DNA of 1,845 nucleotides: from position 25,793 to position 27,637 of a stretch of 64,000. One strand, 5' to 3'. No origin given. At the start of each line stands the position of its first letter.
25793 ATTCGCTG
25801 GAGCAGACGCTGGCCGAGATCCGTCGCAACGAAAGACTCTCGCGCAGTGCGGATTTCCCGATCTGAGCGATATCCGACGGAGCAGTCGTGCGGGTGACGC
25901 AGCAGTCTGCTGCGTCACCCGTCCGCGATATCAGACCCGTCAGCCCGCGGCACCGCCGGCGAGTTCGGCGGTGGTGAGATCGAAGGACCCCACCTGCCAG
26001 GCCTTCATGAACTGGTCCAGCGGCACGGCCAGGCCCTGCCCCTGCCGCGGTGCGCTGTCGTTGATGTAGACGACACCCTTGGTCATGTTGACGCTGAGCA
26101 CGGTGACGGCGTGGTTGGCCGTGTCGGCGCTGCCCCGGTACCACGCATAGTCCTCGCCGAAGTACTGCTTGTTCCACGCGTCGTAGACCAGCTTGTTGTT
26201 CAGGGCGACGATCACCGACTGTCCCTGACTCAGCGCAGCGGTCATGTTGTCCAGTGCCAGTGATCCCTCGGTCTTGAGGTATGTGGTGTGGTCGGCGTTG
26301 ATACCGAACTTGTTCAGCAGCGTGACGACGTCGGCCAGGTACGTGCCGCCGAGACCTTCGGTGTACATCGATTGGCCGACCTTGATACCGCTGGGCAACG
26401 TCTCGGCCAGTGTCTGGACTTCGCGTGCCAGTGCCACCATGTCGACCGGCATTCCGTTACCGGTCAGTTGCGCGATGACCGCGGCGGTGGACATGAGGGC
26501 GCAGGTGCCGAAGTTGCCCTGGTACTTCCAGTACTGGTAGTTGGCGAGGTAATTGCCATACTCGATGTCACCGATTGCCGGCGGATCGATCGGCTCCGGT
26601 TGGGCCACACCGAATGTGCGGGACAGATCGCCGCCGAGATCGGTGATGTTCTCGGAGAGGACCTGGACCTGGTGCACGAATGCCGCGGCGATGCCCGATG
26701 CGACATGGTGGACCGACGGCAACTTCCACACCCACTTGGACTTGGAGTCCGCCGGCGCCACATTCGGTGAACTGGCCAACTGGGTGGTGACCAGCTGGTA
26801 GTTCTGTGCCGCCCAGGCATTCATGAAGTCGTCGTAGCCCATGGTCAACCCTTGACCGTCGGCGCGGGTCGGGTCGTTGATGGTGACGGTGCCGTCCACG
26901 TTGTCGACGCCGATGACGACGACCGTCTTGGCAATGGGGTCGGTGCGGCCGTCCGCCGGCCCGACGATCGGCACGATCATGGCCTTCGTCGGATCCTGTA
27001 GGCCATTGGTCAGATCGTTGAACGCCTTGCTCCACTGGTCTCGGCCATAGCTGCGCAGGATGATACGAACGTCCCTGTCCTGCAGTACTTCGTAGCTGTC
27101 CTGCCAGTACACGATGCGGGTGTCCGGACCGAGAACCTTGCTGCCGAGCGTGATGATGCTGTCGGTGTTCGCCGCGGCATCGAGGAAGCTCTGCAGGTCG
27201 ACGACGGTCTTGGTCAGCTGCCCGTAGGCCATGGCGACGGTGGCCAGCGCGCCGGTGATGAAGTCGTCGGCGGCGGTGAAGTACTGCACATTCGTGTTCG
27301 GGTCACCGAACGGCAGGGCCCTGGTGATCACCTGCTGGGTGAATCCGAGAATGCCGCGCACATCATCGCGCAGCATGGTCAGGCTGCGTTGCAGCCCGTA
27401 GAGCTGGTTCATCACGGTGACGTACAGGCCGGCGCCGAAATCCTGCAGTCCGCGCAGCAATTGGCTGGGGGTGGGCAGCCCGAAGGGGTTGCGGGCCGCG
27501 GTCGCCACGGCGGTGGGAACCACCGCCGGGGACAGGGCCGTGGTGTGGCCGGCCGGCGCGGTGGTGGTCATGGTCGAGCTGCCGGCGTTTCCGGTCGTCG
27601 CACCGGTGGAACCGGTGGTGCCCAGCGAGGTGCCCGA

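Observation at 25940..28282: Large secreted protein with ~250-aa acidic Ser/Asp/Gly/Thr linker and tandem papain-like domains, the first apparently a dead copy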

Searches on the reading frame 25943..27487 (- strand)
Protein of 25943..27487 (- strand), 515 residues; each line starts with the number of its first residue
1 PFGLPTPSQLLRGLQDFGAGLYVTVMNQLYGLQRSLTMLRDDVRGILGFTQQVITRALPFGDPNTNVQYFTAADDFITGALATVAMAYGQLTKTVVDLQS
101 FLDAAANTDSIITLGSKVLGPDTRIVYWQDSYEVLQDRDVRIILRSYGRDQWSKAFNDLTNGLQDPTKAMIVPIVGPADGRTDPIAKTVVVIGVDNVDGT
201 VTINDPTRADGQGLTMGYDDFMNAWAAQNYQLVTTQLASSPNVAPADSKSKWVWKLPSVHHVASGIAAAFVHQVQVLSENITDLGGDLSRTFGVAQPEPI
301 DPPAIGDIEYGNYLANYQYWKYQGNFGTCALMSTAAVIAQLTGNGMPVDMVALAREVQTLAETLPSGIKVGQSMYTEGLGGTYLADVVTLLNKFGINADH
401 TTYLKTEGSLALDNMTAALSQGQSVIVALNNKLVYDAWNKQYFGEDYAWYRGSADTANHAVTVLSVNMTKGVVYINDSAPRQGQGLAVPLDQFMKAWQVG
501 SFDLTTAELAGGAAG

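Call 27: predict_structure(alignment_id=A2)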
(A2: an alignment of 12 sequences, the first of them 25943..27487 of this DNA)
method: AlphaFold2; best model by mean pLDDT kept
length: 515 residues; sequences in the alignment: 12
mean_pLDDT: 66.7   pTM: 0.50
mean pLDDT of the five models: 66.7, 66.8, 64.9, 62.9, 59.3
residues with pLDDT >= 90: 12; 70-90: 263; 50-70: 114; < 50: 126
segments of 3 or more residues with pLDDT < 50: 1-5, 11-13, 18-58, 240-260, 262-270, 272-278, 280-298, 320-326, 444-449, 512-515
pLDDT, mean of each block of 10 residues (from residue 1): 44 48 47 42 33 36 64 70 87 80 82 72 75 77 71 71 78 84 80 78 85 83 84 75 36 34 44 46 46 45 78 70 54 84 68 76 65 61 70 73 70 79 86 74 50 68 85 79 71 83 79 35
secondary structure, 60 per line:
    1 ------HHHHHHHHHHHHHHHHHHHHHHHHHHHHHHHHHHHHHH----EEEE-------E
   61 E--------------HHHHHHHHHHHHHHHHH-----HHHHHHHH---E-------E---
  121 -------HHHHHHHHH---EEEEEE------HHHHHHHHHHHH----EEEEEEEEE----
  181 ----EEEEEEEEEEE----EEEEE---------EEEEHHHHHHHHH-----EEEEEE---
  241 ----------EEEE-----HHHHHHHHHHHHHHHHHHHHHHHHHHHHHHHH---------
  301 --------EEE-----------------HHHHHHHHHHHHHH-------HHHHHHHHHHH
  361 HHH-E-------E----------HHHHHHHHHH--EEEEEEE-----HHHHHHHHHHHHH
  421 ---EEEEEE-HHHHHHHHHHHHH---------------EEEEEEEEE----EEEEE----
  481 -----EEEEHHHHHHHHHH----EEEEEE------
elements in order: H7-44 E49-52 H76-92 H98-105 H128-136 E140-145 H152-163 E168-176 E185-195 E200-204 E214-217 H218-226 E232-237 E251-254 H260-291 E309-311 H329-342 H350-363 H384-393 E396-402 H408-420 E424-429 H431-443 E459-467 E472-476 E486-489 H490-499 E504-509
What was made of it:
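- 27317..27487 (-): Residues 266-322. Conserved LPTP motif and a long amphipathic helix that precedes module 1. Modelled as a helix at low confidence (call 27).
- No inter-module interface is predicted with confidence, and no coordinates or PAE could be inspected (call 27).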

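Call 29: search_protein_representatives(alignment_id=A2)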
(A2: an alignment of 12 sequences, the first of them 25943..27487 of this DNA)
Query: 12 sequences, 519 profile positions. Proteins with E-value up to 0.001 (for the whole library): 990; up to 1e-10: 300; up to 1e-30: 49. The best 150 are listed.
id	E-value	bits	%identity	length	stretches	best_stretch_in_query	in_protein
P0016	1.2e-257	871.8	-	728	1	2-518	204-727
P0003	1.3e-247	838.7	-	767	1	2-517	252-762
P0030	1.9e-241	818.4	-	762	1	2-518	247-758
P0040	2.0e-237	805.1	-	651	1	2-518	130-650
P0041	9.0e-233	789.8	-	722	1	2-518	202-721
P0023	1.0e-228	776.5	-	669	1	2-518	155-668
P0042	5.4e-185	632.2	-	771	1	5-518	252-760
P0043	3.1e-181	619.8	-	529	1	11-518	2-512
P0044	3.5e-89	316.0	-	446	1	261-517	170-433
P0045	3.5e-84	299.5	-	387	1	230-517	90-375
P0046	3.0e-79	283.2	-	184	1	342-516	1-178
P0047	1.2e-56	208.6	-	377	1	284-516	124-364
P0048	5.1e-51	190.1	-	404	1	235-516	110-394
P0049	4.6e-50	186.9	-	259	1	268-515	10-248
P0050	8.8e-46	172.8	-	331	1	288-517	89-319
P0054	1.0e-43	166.0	-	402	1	320-518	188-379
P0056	1.1e-42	162.6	-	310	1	55-243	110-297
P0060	3.1e-40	154.5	-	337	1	57-243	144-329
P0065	4.2e-37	144.2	-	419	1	318-517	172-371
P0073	5.1e-35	137.3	-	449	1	325-517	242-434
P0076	2.7e-33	131.6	-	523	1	320-516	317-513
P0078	2.7e-32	128.3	-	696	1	310-517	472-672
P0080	1.2e-31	126.1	-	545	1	309-517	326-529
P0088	1.6e-29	119.2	-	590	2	293-512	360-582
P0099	1.0e-26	109.9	-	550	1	320-511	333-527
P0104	3.4e-26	108.2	-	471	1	297-513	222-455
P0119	1.0e-23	100.0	-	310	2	66-176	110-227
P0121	3.6e-23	98.2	-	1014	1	320-513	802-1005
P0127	1.2e-22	96.5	-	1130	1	310-512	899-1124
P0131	3.2e-22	95.1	-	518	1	302-511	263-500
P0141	7.7e-21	90.5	-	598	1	296-516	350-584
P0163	1.3e-17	79.8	-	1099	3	327-514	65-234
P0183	6.6e-15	70.9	-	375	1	319-515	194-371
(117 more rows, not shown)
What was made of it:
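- On Fusion of a functionally linked gene pair (Rosetta-stone relation): The profile search does assign them to the module 1 positions (call 29).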

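Call 31: fold_search(model_id=the predicted structure, library=pdb)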
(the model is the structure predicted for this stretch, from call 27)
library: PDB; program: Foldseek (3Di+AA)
matches with E <= 10: 219; with E <= 0.001: 13
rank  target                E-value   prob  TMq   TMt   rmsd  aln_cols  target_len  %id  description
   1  22oc                  9.9e-06  1.00  0.25  0.58   7.6       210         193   12  Crystal structure of P210 CD lyase (released 2026-03-18)
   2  3erv                  2.7e-05  1.00  0.25  0.56   7.4       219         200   12  Crystal structure of an putative C39-like peptidase from Bacillus anthracis (released 2008-10-14)
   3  8oig_A                6.9e-05  1.00  0.19  0.48  12.0       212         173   13  Crystal Structure of Staphopain C from Staphylococcus aureus (released 2023-06-21)
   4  2bu3_A                7.3e-05  1.00  0.26  0.59   4.7       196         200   11  Acyl-enzyme intermediate between Alr0975 and glutathione at pH 3.4 (released 2005-12-14)
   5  2btw_B                1.9e-04  1.00  0.25  0.57   4.4       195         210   10  Crystal structure of Alr0975 (released 2005-12-14)
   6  2bu3_B                2.5e-04  1.00  0.26  0.59   4.5       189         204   10  Acyl-enzyme intermediate between Alr0975 and glutathione at pH 3.4 (released 2005-12-14)
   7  1cv8                  3.1e-04  1.00  0.22  0.56   9.4       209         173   10  STAPHOPAIN, CYSTEINE PROTEINASE FROM STAPHYLOCOCCUS AUREUS V8 (released 1998-10-14)
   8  6th5_A                3.3e-04  1.00  0.25  0.57   4.5       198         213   11  Crystal structure of mature wildtype primitive Phytochelatin synthase from Nostoc spec. - Alr0975 (released 2020-11-25)
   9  1pxv_A                3.9e-04  0.99  0.16  0.38  13.9       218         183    9  The staphostatin-staphopain complex: a forward binding inhibitor in complex with its target cysteine protease (released 2003-10-21)
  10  2btw_A                4.1e-04  1.00  0.25  0.56   5.2       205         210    9  Crystal structure of Alr0975 (released 2005-12-14)
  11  6th5_B                5.1e-04  1.00  0.26  0.57   4.4       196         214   10  Crystal structure of mature wildtype primitive Phytochelatin synthase from Nostoc spec. - Alr0975 (released 2020-11-25)
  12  6tho_A                7.6e-04  1.00  0.26  0.55   4.7       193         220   11  Acylintermediate of glutathione and the mature primitive phytochelatin synthase Alr0975 from Nostoc PCC 7120 at atomic (released 2020-12-02)
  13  7oiy_A                8.9e-04  1.00  0.24  0.44  18.3       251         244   13  Crystal structure of the ZUFSP family member Mug105 (released 2022-02-02)
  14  1y4h_A                1.1e-03  0.99  0.18  0.45  14.5       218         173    8  Wild type staphopain-staphostatin complex (released 2005-01-18)
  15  9azl_A                1.2e-03  0.98  0.22  0.16  24.1       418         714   10  Cryo-EM structure of the ABC transporter PCAT1 bound with MgADP class1 (released 2024-10-30)
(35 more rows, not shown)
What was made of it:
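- On Clan CA (papain-like) cysteine peptidase fold: Foldseek: 13 hits with E<=1e-3 (call 31).
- Foldseek gives E 1e-5 to 3e-5 (call 31).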

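Call 37: find_encoding_contigs(protein=P0056, flank=6000, max_places=3)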
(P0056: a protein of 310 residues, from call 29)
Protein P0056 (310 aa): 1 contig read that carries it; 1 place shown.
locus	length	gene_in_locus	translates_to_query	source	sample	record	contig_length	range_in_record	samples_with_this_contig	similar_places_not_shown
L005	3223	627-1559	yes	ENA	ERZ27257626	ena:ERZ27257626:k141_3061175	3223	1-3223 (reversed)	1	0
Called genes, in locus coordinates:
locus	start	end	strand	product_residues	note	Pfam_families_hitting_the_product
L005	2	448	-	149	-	?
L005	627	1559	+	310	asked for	PF13529:Peptidase_C39_2 (weak)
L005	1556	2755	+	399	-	-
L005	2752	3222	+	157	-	?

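Call 41: find_encoding_contigs(protein=P0060, flank=8000, max_places=3)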
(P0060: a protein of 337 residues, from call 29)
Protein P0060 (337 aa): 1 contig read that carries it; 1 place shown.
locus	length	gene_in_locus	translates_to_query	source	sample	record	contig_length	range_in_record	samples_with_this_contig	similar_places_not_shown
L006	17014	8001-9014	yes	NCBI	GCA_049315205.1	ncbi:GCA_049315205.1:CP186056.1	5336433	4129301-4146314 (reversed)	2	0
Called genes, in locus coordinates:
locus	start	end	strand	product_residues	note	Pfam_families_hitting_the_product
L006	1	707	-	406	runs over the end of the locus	PF01702:TGT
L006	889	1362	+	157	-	PF05481:Myco_19_kDa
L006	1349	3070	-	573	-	PF14450:FtsA (faint), PF18427:DDR_swiveling, PF08841:DDR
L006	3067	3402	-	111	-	PF02287:Dehydratase_SU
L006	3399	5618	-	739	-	PF02286:Dehydratase_LU, PF02288:Dehydratase_MU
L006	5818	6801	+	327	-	-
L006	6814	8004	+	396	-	PF13529:Peptidase_C39_2 (weak)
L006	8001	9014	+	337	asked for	-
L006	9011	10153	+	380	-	PF13529:Peptidase_C39_2 (weak)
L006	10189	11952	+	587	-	PF05223:MecA_N, PF00905:Transpeptidase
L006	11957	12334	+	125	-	-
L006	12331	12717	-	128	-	PF09996:DUF2237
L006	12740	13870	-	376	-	PF03417:AAT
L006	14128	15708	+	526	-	PF00496:SBP_bac_5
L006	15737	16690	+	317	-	PF19300:BPD_transp_1_N, PF00528:BPD_transp_1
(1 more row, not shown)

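Call 42: find_encoding_contigs(protein=P0119, flank=8000, max_places=3)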
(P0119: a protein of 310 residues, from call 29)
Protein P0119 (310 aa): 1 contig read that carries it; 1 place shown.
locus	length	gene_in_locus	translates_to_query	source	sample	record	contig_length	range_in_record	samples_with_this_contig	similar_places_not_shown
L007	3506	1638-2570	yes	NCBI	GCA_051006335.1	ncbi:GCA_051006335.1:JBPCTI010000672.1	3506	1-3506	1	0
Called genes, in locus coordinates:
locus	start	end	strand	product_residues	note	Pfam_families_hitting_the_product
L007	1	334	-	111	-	PF00296:Bac_luciferase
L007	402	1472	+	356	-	PF00561:Abhydrolase_1, PF12697:Abhydrolase_6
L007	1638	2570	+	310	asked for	-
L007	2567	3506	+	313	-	?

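Call 46: search_solved_structures(query=A2, max_evalue=1, show_alignments=2)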
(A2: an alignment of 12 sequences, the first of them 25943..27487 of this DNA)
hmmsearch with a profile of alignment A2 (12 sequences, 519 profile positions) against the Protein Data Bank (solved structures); distinct sequences matched with E-value up to 1: 1.
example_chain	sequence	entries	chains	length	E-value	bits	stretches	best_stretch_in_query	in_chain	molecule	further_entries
6nan_A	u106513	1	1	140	0.02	16.5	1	309-350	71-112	Ixolaris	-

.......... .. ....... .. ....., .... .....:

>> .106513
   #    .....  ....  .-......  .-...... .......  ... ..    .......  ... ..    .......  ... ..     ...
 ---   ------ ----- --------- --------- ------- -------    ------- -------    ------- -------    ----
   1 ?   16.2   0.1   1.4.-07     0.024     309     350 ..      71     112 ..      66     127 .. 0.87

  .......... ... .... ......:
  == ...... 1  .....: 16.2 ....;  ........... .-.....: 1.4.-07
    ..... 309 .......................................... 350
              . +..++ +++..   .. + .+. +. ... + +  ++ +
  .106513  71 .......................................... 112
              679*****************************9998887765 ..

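Call 47: list_cluster_members(proteins=[P0044, P0045, P0047, P0048, P0054, P0060, P0076, P0078, P0121, P0127])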
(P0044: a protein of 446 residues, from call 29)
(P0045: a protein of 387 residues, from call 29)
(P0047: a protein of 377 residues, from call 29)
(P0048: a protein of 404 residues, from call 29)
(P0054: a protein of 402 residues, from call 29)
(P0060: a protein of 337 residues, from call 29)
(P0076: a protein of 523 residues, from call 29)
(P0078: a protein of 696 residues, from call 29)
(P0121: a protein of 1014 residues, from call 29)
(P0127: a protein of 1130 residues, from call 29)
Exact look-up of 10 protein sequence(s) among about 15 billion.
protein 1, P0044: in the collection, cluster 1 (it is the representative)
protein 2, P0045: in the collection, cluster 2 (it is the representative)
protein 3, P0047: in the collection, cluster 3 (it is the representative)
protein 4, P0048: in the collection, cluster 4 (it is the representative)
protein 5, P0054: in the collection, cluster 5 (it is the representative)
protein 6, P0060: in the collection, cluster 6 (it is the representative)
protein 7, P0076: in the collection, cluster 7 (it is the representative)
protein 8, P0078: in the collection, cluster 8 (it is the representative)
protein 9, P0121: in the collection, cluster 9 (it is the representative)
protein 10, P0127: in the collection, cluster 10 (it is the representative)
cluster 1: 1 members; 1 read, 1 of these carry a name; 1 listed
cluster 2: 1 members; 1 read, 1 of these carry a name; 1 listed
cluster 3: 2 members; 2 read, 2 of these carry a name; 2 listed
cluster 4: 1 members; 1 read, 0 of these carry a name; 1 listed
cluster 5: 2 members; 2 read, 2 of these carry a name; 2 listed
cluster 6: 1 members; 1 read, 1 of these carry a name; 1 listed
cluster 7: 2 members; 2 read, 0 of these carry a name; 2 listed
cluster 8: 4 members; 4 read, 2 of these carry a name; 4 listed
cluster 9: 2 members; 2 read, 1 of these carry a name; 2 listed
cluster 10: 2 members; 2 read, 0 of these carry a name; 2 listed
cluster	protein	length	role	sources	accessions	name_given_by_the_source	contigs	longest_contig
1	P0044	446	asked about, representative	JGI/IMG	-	hypothetical protein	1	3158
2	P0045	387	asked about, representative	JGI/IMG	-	hypothetical protein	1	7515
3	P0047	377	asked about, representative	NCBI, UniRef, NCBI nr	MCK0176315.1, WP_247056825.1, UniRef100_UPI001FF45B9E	hypothetical protein [Mycolicibacterium sp. F2034L] | hypothetical protein n=1 Tax=Mycolicibacterium sp. F2034L TaxID=2926422 ...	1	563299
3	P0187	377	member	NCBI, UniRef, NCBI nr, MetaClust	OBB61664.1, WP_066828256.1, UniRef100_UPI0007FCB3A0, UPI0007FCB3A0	hypothetical protein A5757_06185 [Mycobacterium sp. 852013-51886_SCH5428379] | hypothetical protein n=1 Tax=Mycobacterium sp. 852013-51886_SCH5428379 TaxID=1834111 ... | hypothetical protein [Mycobacterium sp. 852013-51886_SCH5428379]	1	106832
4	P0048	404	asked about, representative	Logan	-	-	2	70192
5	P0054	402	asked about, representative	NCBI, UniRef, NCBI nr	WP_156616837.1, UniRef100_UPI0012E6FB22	C39 family peptidase [Mycobacterium sp. 852014-52144_SCH5372336] | C39 family peptidase n=1 Tax=Mycobacterium sp. 852014-52144_SCH5372336 TaxID=1834115 ...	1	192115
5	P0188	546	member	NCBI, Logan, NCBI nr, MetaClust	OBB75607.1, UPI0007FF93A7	hypothetical protein A5759_06895 [Mycobacterium sp. 852014-52144_SCH5372336] | status=active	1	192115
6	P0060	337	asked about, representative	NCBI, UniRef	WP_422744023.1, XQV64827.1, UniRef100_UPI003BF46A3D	hypothetical protein ACN27E_19825 [Mycobacterium sp. WMMD1722] | hypothetical protein n=1 Tax=Mycobacterium sp. WMMD1722 TaxID=3404117 RepID=UPI003BF46A3D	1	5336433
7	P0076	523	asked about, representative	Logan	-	-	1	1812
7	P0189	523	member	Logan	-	-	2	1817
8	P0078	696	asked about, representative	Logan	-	-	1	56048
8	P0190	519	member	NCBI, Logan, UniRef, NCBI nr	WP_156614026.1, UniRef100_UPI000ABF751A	hypothetical protein [Mycobacterium sp. 852002-51961_SCH5331710] | hypothetical protein n=1 Tax=Mycobacterium sp. 852002-51961_SCH5331710 TaxID=1834105 ...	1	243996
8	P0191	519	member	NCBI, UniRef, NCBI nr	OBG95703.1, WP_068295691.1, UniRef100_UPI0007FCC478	hypothetical protein A5698_15140 [Mycobacterium sp. E136] | hypothetical protein n=1 Tax=Mycobacterium sp. E136 TaxID=1834125 RepID=UPI0007FCC478 | hypothetical protein [Mycobacterium sp. E136]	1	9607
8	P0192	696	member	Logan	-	-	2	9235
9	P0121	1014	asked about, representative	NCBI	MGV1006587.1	MAG: hypothetical protein ACOYEV_17895 [Candidatus Nanopelagicales bacterium]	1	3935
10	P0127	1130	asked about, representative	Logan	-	-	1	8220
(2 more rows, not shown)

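Call 48: find_encoding_contigs(protein=P0047, flank=7000, max_places=2)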
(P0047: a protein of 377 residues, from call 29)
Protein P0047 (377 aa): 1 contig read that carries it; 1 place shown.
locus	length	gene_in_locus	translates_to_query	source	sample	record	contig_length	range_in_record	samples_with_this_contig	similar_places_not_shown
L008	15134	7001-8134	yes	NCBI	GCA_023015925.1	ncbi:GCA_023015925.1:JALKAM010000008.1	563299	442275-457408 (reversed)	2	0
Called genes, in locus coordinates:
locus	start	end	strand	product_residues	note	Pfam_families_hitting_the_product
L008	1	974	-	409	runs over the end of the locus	PF01702:TGT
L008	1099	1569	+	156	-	PF05481:Myco_19_kDa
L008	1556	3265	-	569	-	PF14450:FtsA (faint), PF18427:DDR_swiveling, PF08841:DDR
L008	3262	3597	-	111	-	PF02287:Dehydratase_SU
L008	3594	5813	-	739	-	PF02286:Dehydratase_LU, PF02288:Dehydratase_MU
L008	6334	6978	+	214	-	-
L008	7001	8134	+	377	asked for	-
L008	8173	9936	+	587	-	PF05223:MecA_N, PF00905:Transpeptidase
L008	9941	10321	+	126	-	-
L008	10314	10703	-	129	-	PF09996:DUF2237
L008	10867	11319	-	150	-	PF00383:dCMP_cyt_deam_1, PF14437:MafB19-deam, PF14439:Bd3614-deam (weak)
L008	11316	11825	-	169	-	PF27101:Rv3753c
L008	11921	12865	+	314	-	PF02153:PDH_N, PF20463:PDH_C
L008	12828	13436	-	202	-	PF06475:Glycolipid_bind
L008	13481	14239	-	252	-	PF00528:BPD_transp_1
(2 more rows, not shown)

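Call 49: find_encoding_contigs(protein=P0054, flank=7000, max_places=2)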
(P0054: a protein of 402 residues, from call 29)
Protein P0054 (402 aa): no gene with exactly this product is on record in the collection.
